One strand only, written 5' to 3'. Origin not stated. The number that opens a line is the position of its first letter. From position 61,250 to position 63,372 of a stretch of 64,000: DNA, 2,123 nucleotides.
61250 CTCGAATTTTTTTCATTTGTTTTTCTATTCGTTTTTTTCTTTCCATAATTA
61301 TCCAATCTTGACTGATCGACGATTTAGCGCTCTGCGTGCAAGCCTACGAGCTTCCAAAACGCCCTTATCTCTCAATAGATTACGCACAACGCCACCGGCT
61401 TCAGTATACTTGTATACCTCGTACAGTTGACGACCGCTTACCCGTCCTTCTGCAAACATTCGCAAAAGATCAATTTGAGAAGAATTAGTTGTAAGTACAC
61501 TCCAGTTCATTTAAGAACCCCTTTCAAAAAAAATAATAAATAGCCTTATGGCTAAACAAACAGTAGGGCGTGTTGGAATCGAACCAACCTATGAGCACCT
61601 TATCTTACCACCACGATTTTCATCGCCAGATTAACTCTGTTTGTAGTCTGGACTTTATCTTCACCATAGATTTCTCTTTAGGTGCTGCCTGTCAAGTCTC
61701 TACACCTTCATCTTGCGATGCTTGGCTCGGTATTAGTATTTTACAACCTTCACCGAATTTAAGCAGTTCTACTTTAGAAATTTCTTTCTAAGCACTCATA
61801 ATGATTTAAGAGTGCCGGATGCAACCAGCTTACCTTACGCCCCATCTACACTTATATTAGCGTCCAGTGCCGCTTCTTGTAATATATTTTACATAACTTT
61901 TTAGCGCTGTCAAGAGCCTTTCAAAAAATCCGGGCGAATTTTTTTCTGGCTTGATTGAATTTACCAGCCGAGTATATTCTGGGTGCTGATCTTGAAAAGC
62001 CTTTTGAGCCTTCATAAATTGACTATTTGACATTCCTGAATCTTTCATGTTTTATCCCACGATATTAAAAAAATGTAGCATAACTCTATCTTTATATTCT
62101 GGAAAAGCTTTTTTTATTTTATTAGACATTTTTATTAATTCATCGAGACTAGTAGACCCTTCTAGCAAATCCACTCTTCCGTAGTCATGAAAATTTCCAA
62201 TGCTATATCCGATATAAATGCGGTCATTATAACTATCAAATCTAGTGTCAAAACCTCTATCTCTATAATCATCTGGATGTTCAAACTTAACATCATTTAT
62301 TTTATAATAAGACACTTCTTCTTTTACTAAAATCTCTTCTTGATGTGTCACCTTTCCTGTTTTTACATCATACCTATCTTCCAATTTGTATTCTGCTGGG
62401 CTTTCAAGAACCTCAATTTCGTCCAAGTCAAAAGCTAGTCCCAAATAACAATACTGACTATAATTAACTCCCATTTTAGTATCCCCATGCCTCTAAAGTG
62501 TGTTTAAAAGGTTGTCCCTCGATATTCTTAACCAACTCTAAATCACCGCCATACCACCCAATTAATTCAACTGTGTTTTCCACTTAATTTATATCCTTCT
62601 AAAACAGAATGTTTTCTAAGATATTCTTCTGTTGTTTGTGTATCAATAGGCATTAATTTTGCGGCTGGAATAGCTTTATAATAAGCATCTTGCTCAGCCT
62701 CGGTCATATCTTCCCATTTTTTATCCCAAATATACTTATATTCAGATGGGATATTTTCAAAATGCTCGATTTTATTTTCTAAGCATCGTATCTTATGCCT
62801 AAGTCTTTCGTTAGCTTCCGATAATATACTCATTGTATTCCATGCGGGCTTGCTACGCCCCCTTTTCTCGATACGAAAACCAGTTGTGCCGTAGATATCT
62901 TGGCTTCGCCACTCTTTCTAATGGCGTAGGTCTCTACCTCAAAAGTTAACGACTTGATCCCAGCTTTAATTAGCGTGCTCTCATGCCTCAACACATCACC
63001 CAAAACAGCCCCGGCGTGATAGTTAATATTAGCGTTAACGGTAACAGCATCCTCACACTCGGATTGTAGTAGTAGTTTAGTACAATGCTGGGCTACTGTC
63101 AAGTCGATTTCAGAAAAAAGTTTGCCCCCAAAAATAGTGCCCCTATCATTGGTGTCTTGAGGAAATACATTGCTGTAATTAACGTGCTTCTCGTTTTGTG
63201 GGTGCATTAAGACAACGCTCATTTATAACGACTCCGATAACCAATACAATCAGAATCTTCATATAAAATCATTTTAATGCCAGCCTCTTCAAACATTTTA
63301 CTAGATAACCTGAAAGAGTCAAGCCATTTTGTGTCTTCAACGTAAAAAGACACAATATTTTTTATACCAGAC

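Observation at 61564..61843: tRNA-like gene split by a trnL(UAA)-type group I intron in a phage genome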

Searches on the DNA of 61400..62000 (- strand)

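Call 4: search_rna_families(source=window, start=61450, end=61950, threshold=evalue, max_evalue=10, show_alignments=6)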
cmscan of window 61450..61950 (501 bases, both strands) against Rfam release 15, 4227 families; matches with E-value up to 10: 5.
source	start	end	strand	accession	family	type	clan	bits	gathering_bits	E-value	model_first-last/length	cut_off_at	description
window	61635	61818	-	RF00028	Intron_gpI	Intron;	-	56.2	50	1.1e-13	1-253/253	no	Group I catalytic intron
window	61450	61574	+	RF02709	TeloSII_ncR43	Gene; sRNA;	-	16.5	298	0.1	119-277/277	5'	TeloSII non coding RNA 43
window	61572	61637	-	RF01852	tRNA-Sec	Gene; tRNA;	CL00001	15.1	47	3.9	9-83/91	no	Selenocysteine transfer RNA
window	61642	61732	-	RF02942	Clostridiales-3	Gene; sRNA;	-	11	103.4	1.3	1-264/264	no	Clostridiales-3 RNA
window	61790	61908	-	RF01477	rli43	Gene; sRNA;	-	10.3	100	5.6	63-190/255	no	Listeria sRNA rli43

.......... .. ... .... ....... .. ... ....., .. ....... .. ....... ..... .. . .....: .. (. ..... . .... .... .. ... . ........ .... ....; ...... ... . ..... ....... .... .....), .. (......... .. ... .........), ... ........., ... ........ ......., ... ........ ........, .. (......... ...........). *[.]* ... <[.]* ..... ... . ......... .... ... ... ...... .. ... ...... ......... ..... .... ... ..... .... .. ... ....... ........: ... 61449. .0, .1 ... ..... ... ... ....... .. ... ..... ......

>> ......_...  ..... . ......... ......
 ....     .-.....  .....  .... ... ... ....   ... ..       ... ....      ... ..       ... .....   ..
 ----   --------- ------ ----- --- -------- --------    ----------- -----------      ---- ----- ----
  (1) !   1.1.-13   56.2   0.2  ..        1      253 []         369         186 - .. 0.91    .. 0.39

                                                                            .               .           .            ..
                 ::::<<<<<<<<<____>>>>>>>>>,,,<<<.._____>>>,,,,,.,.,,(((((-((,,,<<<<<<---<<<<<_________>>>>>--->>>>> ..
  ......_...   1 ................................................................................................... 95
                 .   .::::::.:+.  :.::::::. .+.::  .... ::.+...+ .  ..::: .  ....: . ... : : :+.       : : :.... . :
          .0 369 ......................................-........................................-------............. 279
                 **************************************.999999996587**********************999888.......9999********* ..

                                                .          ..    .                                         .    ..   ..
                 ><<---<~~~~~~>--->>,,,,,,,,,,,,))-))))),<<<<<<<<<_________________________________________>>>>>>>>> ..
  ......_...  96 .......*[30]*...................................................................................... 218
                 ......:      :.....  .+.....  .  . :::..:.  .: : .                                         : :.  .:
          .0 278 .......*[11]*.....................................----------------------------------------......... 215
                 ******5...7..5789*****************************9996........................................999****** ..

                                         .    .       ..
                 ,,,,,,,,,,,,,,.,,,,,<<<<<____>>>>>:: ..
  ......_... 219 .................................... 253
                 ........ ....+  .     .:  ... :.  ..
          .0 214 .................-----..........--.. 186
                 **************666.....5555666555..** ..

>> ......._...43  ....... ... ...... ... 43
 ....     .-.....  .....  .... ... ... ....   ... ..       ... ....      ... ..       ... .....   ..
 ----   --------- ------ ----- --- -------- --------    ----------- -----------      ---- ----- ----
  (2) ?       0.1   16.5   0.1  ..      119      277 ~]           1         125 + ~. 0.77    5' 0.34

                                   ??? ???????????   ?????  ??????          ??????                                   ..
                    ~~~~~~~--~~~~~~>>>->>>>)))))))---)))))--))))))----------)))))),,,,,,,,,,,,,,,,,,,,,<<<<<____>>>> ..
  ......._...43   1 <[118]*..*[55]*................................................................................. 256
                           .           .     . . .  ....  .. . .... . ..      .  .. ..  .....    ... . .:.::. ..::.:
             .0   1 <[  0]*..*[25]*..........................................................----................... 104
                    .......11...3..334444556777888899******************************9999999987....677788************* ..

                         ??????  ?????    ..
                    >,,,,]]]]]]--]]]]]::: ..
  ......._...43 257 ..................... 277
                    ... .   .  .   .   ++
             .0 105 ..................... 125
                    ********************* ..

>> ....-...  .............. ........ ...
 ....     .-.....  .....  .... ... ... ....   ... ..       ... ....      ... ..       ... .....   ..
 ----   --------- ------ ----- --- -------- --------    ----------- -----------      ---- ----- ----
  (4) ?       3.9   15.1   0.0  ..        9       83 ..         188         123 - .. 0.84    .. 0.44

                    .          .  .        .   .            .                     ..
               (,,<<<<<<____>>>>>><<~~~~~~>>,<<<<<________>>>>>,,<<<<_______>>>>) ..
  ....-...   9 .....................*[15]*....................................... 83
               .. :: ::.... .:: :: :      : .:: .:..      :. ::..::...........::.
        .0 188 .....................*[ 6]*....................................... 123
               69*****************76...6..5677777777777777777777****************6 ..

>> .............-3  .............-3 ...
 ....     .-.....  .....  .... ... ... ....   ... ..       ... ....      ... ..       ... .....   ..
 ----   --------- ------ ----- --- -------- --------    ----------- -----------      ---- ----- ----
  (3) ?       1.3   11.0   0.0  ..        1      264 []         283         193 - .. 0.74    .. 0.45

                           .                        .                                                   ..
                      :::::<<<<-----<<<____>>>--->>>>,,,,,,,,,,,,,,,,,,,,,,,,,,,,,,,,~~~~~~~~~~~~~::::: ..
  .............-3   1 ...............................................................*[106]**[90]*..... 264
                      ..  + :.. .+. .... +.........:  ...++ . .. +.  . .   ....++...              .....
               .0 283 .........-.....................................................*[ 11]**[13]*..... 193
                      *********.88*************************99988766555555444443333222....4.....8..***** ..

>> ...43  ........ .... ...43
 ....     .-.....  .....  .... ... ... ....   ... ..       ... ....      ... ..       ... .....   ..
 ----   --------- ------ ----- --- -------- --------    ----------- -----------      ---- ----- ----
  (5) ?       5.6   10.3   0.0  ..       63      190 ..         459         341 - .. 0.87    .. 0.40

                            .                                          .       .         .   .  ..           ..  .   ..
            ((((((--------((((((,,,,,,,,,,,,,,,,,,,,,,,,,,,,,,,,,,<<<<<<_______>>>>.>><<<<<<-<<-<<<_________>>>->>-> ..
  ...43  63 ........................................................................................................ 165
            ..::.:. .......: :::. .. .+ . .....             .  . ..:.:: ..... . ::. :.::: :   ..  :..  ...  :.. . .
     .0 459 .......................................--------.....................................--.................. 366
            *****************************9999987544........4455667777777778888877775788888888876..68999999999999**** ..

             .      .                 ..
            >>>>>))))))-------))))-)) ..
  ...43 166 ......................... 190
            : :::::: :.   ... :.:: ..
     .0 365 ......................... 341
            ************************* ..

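Call 6: search_dna_similar(query=window:61400-62000:-, collection=phages, mode=distant, max_rows=30)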
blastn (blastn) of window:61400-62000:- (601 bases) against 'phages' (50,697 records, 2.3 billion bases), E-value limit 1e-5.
Records with a match: 6; places in all: 6; records where one place covers at least 80% of the query: 0.
Best place of each record, by identity: 80-90% 3; 60-80% 3.
By first word of the organism name: uncultured 3; Agrobacterium 2; Pelagibacter 1.
By host as written in the record: - 3; Agrobacterium tumefaciens C58 2; Candidatus Pelagibacter sp. HTCC7211 1.
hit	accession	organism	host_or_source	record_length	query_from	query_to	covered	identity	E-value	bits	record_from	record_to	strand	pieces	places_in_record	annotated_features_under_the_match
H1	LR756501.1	uncultured phage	metagenomic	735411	203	362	27%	80.8%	2e-26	126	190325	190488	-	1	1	record has no annotation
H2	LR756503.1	uncultured phage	metagenomic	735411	203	362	27%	80.8%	2e-26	126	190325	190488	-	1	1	record has no annotation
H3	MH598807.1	Pelagibacter phage HTVC120P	Candidatus Pelagibacter sp. HTCC7211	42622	241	361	20%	72.0%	1e-9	71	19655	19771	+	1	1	none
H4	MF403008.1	Agrobacterium phage Atu_ph07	Agrobacterium tumefaciens C58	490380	203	310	18%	70.3%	5e-8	65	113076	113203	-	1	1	none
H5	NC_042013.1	Agrobacterium phage Atu_ph07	Agrobacterium tumefaciens C58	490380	203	310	18%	70.3%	5e-8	65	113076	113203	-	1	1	none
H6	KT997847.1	uncultured phage_Deep1-GF2-KM23-C739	0.2-5 um-sized marine plankton sample ...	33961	241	315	12%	82.7%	1e-10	74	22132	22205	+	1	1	none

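Call 9: get_annotated_region(hit=H1, flank=600)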
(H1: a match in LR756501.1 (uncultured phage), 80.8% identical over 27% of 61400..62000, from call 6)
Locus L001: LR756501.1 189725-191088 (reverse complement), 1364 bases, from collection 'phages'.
description: uncultured phage genome assembly, chromosome: 1.
organism: uncultured phage (NCBI taxid 278008)
taxonomy: Viruses; environmental samples
host: -; source: metagenomic; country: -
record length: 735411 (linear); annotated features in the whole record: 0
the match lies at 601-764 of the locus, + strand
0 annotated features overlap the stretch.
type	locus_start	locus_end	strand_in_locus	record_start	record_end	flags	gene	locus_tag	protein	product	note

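Call 10: get_annotated_region(hit=H3, flank=600)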
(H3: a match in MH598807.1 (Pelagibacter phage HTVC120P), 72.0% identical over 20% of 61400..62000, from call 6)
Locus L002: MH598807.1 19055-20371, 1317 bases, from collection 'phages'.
description: Pelagibacter phage HTVC120P, complete genome.
organism: Pelagibacter phage HTVC120P (NCBI taxid 2283021)
taxonomy: Viruses; Duplodnaviria; Heunggongvirae; Uroviricota; Caudoviricetes; Autographiviridae
host: Candidatus Pelagibacter sp. HTCC7211; source: seawater; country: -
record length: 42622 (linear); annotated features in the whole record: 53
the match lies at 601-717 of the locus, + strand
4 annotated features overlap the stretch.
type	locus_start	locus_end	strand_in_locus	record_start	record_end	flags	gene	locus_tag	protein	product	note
CDS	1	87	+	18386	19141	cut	-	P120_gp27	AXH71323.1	scaffolding protein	-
CDS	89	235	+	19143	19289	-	-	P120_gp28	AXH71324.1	hypothetical protein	-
CDS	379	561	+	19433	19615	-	-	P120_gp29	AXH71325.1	capsid protein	-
CDS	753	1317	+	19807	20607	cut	-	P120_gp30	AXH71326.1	capsid protein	-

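Call 11: get_annotated_region(hit=H4, flank=600)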
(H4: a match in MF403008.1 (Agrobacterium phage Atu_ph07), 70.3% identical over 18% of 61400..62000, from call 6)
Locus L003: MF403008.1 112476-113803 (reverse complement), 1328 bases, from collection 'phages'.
description: Agrobacterium phage Atu_ph07, complete genome.
organism: Agrobacterium phage Atu_ph07 (NCBI taxid 2024264)
taxonomy: Viruses; Duplodnaviria; Heunggongvirae; Uroviricota; Caudoviricetes; Polybotosvirus; Polybotosvirus Atuph07
host: Agrobacterium tumefaciens C58; source: -; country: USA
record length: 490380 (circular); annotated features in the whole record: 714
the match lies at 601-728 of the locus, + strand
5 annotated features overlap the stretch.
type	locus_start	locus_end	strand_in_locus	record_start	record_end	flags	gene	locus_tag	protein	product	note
CDS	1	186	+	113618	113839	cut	-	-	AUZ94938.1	hypothetical protein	-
CDS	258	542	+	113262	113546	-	-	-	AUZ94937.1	hypothetical protein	-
CDS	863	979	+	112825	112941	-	-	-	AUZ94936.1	hypothetical protein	-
CDS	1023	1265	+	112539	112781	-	-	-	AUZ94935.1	hypothetical protein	-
CDS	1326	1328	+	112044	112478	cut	-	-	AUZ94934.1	hypothetical protein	-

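Call 12: get_annotated_region(hit=H6, flank=600)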
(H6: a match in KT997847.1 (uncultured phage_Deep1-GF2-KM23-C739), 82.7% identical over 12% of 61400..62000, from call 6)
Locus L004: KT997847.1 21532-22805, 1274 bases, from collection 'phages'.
description: Uncultured phage_Deep1-GF2-KM23-C739 genomic sequence.
organism: uncultured phage_Deep1-GF2-KM23-C739 (NCBI taxid 2740798)
taxonomy: Viruses; Duplodnaviria; Heunggongvirae; Uroviricota; Caudoviricetes; Autographiviridae; Chosvirus; Chosvirus KM23C739
host: -; source: 0.2-5 um-sized marine plankton sample from 3010 m depth, Ionian Sea, Mediterranean; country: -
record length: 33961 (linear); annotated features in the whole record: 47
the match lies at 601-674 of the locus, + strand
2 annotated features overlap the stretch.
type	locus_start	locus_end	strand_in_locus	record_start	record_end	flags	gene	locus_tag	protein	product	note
CDS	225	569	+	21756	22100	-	-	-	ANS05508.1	capsid protein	uvDeep1-GF2-KM23-C739-cds38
CDS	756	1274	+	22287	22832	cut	-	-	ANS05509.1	capsid protein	uvDeep1-GF2-KM23-C739-cds39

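Call 14: search_rna_families(sources=[L001, L003], threshold=evalue, max_evalue=0.01, show_alignments=2)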
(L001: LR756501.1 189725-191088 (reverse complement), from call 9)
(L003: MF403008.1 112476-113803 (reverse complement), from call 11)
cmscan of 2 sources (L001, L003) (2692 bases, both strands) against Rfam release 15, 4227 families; matches with E-value up to 0.01: 0.
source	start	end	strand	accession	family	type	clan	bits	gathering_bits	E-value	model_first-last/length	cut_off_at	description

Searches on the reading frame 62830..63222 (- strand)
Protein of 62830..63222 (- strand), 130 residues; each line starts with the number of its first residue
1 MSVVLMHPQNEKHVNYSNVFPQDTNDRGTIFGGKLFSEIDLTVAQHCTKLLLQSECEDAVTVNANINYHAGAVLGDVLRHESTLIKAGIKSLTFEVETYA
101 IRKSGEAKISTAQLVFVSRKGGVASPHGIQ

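Call 71: search_protein_families(library=pfam, proteins=[window:62830-63222:-], max_evalue=0.01)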
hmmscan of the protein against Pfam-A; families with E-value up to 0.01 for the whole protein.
window:62830-63222:- (130 aa): 1 family
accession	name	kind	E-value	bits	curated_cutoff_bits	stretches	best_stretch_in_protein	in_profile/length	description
PF03061.28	4HBT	-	1.4e-09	38.5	20.6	1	28-99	2-71/79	Thioesterase superfamily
